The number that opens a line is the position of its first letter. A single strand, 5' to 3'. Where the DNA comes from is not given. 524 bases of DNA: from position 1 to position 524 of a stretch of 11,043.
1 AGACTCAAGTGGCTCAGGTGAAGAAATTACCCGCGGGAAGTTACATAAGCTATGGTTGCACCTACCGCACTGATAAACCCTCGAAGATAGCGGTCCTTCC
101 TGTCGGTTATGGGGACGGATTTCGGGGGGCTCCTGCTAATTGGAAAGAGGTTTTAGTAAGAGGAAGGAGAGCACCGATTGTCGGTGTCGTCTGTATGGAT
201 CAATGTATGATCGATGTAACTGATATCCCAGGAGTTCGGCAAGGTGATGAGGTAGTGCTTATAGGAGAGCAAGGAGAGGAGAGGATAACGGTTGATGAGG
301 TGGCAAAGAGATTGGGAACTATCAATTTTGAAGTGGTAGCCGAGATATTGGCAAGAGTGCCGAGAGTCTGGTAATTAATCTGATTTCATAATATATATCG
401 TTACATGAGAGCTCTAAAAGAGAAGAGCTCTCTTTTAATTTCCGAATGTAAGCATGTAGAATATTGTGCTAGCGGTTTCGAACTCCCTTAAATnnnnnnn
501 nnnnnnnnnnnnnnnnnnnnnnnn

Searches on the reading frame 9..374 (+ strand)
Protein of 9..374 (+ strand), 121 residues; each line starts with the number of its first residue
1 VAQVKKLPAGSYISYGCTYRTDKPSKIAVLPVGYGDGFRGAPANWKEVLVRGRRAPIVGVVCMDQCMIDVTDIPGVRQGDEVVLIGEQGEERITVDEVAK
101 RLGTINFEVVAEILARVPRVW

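Call 59: search_protein_families(library=pfam, proteins=[window:9-374:+], max_evalue=0.001)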
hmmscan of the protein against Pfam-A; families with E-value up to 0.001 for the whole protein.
window:9-374:+ (121 aa): 1 family
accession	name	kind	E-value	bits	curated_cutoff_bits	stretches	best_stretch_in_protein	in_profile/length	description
PF00842.27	Ala_racemase_C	-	2.1e-45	153.8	25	1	2-120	9-126/127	Alanine racemase, C-terminal domain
